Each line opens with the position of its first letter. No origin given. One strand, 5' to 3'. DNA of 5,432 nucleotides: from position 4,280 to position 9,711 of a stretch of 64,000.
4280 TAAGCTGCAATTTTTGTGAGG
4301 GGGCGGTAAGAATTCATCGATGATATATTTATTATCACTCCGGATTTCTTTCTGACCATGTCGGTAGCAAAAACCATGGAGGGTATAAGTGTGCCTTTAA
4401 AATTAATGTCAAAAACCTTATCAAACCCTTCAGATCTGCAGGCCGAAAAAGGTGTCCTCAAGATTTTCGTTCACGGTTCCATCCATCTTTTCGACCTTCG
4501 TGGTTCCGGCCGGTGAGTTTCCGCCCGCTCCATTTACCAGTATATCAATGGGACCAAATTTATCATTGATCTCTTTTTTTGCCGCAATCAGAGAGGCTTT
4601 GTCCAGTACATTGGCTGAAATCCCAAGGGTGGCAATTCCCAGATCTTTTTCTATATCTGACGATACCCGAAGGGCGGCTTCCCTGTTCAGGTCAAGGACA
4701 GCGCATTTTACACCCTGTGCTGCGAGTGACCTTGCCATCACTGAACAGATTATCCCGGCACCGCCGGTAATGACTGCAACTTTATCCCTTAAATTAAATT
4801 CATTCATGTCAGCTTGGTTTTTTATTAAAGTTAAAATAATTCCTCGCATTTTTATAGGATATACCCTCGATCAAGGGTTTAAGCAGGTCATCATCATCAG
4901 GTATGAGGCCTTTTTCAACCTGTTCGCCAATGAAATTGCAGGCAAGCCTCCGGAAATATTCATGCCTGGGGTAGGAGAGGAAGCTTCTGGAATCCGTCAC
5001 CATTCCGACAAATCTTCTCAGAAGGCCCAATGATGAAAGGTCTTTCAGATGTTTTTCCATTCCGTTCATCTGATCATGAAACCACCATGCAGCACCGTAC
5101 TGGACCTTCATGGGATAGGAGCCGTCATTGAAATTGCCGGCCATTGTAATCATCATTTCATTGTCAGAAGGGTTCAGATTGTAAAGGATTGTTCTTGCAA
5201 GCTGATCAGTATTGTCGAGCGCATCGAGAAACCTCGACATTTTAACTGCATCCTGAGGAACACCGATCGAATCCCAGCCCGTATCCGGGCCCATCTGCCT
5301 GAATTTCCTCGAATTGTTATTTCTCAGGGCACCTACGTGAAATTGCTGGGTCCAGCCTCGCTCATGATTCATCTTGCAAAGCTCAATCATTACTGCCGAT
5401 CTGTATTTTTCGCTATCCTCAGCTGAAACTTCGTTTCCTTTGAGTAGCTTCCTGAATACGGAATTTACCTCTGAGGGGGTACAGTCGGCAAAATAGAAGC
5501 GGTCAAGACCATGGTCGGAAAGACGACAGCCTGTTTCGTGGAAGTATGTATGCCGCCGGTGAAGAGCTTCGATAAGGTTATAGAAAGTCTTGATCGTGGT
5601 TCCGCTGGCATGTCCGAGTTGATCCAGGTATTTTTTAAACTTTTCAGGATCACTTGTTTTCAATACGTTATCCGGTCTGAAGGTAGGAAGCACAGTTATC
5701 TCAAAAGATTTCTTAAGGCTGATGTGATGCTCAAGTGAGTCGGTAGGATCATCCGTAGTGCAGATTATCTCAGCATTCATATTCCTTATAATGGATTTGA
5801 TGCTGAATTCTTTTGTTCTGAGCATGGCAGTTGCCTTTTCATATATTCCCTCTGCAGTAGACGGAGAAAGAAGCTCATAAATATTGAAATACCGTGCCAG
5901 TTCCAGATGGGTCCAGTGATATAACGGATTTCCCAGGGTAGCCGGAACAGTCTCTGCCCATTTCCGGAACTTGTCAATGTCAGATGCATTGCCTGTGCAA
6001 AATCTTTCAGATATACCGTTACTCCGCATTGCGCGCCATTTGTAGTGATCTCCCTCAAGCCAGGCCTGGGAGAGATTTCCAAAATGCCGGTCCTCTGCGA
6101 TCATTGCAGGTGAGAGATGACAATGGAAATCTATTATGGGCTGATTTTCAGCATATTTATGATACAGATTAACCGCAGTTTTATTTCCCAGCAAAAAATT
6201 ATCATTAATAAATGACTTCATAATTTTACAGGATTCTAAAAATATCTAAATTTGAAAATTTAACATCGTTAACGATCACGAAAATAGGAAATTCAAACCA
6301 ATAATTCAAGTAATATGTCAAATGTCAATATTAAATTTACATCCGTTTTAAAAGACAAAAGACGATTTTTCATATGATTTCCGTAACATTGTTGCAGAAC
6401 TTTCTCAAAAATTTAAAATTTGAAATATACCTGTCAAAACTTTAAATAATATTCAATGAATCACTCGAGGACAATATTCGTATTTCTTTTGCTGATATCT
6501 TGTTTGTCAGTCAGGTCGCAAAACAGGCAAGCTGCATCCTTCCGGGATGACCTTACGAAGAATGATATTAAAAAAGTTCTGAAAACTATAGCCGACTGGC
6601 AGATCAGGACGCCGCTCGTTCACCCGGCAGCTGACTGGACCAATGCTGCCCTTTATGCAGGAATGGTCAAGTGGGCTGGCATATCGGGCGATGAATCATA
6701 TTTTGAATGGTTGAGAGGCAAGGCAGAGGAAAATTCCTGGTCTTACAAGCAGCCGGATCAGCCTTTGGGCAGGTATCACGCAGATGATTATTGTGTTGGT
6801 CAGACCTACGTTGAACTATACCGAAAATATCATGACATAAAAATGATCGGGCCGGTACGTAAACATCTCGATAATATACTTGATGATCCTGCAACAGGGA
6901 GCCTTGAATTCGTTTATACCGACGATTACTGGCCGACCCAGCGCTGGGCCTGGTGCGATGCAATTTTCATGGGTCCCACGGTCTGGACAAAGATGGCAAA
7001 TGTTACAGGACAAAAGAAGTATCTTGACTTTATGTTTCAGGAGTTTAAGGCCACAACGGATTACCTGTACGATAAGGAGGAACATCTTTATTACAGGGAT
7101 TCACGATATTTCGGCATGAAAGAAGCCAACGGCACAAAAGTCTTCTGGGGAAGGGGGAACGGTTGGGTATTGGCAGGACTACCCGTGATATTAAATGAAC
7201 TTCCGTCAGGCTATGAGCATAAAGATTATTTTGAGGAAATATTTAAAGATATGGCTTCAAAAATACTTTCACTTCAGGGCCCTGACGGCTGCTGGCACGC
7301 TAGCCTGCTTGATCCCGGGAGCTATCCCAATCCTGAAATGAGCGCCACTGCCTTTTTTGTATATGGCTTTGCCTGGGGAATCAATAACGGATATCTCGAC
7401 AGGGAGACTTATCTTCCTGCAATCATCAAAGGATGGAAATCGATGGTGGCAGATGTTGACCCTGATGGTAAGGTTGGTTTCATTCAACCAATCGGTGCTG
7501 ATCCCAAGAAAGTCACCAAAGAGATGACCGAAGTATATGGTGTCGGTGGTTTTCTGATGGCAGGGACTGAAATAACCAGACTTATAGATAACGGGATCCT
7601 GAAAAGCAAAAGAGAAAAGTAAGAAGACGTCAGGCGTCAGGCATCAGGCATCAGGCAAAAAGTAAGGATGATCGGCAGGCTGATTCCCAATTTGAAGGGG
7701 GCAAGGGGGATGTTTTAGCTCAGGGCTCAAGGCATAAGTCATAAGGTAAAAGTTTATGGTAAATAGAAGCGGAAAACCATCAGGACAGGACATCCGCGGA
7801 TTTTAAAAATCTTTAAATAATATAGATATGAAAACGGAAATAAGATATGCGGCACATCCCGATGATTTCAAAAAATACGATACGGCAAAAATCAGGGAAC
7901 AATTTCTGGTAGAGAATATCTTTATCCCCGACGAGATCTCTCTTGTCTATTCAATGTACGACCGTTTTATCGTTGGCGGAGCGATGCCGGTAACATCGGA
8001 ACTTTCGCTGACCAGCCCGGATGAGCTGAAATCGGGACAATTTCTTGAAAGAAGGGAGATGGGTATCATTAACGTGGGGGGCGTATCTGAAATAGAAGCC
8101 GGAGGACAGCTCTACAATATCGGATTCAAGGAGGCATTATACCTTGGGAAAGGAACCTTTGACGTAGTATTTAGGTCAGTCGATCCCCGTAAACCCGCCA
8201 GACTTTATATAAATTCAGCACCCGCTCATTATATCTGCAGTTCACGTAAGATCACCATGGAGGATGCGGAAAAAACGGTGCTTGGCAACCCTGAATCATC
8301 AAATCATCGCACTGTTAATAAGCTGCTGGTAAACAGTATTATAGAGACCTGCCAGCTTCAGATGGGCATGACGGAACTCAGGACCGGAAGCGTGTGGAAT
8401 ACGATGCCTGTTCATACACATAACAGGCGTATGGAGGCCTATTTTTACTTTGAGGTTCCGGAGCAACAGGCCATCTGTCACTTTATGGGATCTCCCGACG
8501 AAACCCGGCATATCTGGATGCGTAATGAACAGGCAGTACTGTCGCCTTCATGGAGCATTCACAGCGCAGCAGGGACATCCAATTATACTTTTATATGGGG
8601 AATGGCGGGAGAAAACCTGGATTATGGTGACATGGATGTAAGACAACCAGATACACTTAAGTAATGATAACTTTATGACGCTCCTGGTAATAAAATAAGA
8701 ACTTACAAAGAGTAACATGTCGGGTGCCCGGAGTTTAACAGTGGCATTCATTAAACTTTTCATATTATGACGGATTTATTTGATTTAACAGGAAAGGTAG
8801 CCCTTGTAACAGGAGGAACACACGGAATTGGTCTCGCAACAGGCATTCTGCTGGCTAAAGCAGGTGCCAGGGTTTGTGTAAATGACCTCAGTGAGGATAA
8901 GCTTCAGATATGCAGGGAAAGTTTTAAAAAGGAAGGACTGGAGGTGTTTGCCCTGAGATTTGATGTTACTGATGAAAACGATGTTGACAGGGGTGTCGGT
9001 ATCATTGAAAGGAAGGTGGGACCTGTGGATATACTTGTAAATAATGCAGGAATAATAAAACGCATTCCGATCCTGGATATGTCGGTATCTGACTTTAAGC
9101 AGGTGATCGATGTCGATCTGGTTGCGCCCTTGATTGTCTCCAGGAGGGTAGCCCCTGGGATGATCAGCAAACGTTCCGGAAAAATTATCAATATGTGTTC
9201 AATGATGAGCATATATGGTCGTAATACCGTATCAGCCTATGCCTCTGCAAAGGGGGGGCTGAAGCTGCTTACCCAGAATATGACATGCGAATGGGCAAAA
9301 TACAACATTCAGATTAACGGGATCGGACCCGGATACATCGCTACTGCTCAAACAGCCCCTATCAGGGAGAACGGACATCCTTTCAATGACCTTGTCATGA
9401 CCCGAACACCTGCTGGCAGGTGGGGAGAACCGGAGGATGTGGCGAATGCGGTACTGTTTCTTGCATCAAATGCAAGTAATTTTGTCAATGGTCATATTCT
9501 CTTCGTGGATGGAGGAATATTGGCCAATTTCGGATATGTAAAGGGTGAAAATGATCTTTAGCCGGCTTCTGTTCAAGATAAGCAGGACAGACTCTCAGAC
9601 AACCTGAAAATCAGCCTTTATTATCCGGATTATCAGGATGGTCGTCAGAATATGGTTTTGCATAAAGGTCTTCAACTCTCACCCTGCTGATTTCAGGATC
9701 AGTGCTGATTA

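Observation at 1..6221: Hexuronate operon appears to route mannonate through a nickel-pincer epimerase to gluconate and gnd instead of UxuA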

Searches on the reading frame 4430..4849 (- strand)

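Call 3: search_protein_families(library=pfam, proteins=[window:4430-4849:-])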
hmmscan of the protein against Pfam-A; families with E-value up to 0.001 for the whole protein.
window:4430-4849:- (139 aa): 3 families
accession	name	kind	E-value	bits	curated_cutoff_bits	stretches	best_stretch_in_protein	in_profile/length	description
PF00106.31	adh_short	-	2e-16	60.5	26.6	1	23-135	1-114/195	short chain dehydrogenase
PF13561.12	adh_short_C2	-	1.2e-09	38.6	27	1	34-130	8-105/236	Enoyl-(Acyl carrier protein) reductase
PF08659.16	KR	-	9.3e-05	22.9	22.6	1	26-110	4-91/180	KR domain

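Call 4: search_protein_families(library=ncbifam, proteins=[window:4430-4849:-])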
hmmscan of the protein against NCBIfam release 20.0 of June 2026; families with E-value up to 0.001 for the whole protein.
window:4430-4849:- (139 aa): 164 families (the best 25 are shown)
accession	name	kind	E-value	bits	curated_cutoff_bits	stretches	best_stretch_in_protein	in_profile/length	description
NF006132.0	PRK08277.1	subfamily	3.8e-33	115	281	1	16-138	4-124/280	D-mannonate oxidoreductase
TIGR03206.1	benzo_BadH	equivalog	3.2e-19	69.3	431.2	1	20-121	1-101/250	2-hydroxycyclohexanecarboxyl-CoA dehydrogenase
NF005309.0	PRK06841.1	subfamily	6.5e-17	61.9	286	1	16-137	9-128/255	GolD/DthD family dehydrogenase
NF004203.0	PRK05653.2-4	subfamily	1.7e-16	60.4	313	1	19-138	3-124/260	3-oxoacyl-ACP reductase FabG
NF005752.0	PRK07576.1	subfamily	2.5e-16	59.8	321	1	16-119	3-105/271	SDR family oxidoreductase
NF004526.0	PRK05872.1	subfamily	4.2e-16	58.9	276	1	15-116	3-101/297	short-chain dehydrogenase/reductase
NF005853.0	PRK07774.1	equivalog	4.3e-16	59.1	303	1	18-108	2-91/250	SDR family oxidoreductase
NF006394.0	PRK08643.1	equivalog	1e-15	57.8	381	1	22-138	3-120/257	(S)-acetoin forming diacetyl reductase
NF009050.0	PRK12384.1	equivalog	1.4e-15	57.6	307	1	22-131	2-114/259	sorbitol-6-phosphate dehydrogenase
NF006190.0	PRK08324.1-4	equivalog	1.8e-15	56.1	1014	1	12-121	417-529/689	bifunctional aldolase/short-chain dehydrogenase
NF006192.0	PRK08324.1-6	equivalog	3.2e-15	55.6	639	1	17-135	431-543/685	bifunctional aldolase/short-chain dehydrogenase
NF004774.0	PRK06114.1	equivalog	3.4e-15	56.1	360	1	11-134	5-130/262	SDR family oxidoreductase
NF005559.1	PRK07231.1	subfamily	5.5e-15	55.5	215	1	20-131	2-114/249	glucose 1-dehydrogenase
NF053702.1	TrHdxCHCADhChcB1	equivalog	7.2e-15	55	400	1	20-138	2-123/250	trans-4-hydroxycyclohexanecarboxylate dehydrogenase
NF006070.0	PRK08213.1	subfamily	1e-14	54.7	279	1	16-135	6-126/259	gluconate 5-dehydrogenase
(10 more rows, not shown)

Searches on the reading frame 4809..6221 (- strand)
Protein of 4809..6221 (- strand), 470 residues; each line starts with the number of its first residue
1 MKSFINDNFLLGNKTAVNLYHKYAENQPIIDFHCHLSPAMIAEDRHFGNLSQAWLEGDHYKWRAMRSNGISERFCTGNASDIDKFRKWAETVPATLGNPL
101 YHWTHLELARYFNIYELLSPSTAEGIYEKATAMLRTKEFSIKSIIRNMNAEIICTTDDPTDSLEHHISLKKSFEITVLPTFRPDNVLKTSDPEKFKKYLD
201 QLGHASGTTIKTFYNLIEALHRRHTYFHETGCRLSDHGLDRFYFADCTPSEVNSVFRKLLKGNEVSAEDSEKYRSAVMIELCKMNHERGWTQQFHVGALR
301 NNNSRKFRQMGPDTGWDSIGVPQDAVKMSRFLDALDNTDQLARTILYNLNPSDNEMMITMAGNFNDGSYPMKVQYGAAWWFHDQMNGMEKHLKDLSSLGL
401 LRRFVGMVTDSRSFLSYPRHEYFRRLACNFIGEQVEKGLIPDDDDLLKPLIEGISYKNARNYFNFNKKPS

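Call 3: search_protein_families(library=pfam, proteins=[window:4809-6221:-])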
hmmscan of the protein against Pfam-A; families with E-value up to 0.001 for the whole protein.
window:4809-6221:- (470 aa): 1 family
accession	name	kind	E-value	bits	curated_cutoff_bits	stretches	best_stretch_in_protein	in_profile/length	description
PF02614.20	UxaC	-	2.1e-200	666.9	25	1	1-463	1-464/464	Glucuronate isomerase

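Call 4: search_protein_families(library=ncbifam, proteins=[window:4809-6221:-])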
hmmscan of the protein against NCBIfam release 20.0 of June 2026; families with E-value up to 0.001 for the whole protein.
window:4809-6221:- (470 aa): 1 family
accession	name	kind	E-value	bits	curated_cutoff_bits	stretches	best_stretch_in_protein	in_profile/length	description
NF002794.0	PRK02925.1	equivalog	3.5e-185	616.3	387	1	1-465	1-459/459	glucuronate isomerase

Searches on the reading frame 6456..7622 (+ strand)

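Call 3: search_protein_families(library=pfam, proteins=[window:6456-7622:+])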
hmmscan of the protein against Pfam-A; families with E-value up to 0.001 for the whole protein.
window:6456-7622:+ (388 aa): 1 family
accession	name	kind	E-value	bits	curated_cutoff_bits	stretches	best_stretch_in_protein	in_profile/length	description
PF07470.19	Glyco_hydro_88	-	9.8e-87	291.6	26.6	1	58-376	26-351/352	Glycosyl Hydrolase Family 88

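Call 4: search_protein_families(library=ncbifam, proteins=[window:6456-7622:+])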
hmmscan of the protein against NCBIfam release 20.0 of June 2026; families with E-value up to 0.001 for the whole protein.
window:6456-7622:+ (388 aa): 1 family
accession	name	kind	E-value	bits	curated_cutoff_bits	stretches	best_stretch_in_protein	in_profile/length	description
NF051900.1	BetGalacBglBAgro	equivalog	4.9e-24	85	420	1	164-341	119-292/333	beta-galactosidase BglB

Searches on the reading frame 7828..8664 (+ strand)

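Call 3: search_protein_families(library=pfam, proteins=[window:7828-8664:+])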
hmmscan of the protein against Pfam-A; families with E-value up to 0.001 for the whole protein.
window:7828-8664:+ (278 aa): 1 family
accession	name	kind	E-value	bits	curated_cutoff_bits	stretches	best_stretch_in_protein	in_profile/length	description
PF04962.18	KduI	-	2.7e-27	96.2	23.9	1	51-263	25-248/262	KduI/IolB family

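Call 4: search_protein_families(library=ncbifam, proteins=[window:7828-8664:+])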
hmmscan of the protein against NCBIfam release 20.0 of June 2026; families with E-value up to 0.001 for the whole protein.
window:7828-8664:+ (278 aa): 1 family
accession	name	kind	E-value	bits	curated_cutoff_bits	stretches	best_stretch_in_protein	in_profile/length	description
NF002091.1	PRK00924.1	equivalog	4.5e-125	416.6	250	1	4-278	2-277/277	5-dehydro-4-deoxy-D-glucuronate isomerase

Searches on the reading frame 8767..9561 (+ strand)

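Call 3: search_protein_families(library=pfam, proteins=[window:8767-9561:+])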
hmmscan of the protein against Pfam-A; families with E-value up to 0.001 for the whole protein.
window:8767-9561:+ (264 aa): 3 families
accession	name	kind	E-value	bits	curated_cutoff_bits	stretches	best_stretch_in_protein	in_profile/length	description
PF13561.12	adh_short_C2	-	6.2e-56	190.1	27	1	19-251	6-235/236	Enoyl-(Acyl carrier protein) reductase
PF00106.31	adh_short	-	2.3e-54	184.3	26.6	1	10-202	1-193/195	short chain dehydrogenase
PF08659.16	KR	-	5.8e-12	46.3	22.6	1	12-163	3-154/180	KR domain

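Call 4: search_protein_families(library=ncbifam, proteins=[window:8767-9561:+])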
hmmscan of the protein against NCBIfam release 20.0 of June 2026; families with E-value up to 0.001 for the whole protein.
window:8767-9561:+ (264 aa): 232 families (the best 25 are shown)
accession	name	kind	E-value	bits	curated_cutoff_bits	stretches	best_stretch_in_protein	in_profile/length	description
NF005488.0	PRK07097.1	equivalog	2.9e-126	420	369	1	2-258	3-264/266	gluconate 5-dehydrogenase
NF005983.0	PRK08085.1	equivalog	3.4e-81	272.6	408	1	1-253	1-252/254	gluconate 5-dehydrogenase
NF005390.0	PRK06935.1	equivalog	3.6e-74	249.4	369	1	2-253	8-257/258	2-dehydro-3-deoxy-D-gluconate 5-dehydrogenase KduD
NF005711.0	PRK07523.1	subfamily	5.9e-72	242.3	413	1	2-253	3-253/255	SDR family oxidoreductase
NF004778.0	PRK06124.1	equivalog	2.3e-67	227.1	303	1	2-255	4-256/256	SDR family oxidoreductase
TIGR01832.1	kduD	equivalog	7.9e-66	222.1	338.85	1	5-253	1-247/248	2-dehydro-3-deoxy-D-gluconate 5-dehydrogenase KduD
TIGR01830.1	3oxo_ACP_reduc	equivalog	2.7e-61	207.3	297.75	1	12-251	1-238/239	3-oxoacyl-[acyl-carrier-protein] reductase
NF005559.1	PRK07231.1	subfamily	5.5e-61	206.2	215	1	7-252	2-248/249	glucose 1-dehydrogenase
NF006070.0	PRK08213.1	subfamily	1.9e-59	201.3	279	1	2-252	5-257/259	gluconate 5-dehydrogenase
NF004198.0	PRK05653.1-3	equivalog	1e-58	198.7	296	1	7-251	5-246/248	3-oxoacyl-ACP reductase FabG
NF004791.0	PRK06138.1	equivalog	4.7e-58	196.5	312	1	6-253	2-251/252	SDR family oxidoreductase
NF009093.0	PRK12429.1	subfamily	7.2e-56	189.3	258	1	7-253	3-258/259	3-hydroxybutyrate dehydrogenase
NF009466.0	PRK12826.1-2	subfamily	9.5e-56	189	222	1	10-252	4-245/248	3-oxoacyl-ACP reductase FabG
NF005067.0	PRK06484.1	equivalog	2.8e-55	187.9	713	1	8-252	8-252/524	short chain dehydrogenase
NF004197.0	PRK05653.1-1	equivalog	7.4e-55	186.3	332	1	6-252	4-247/249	3-oxoacyl-ACP reductase FabG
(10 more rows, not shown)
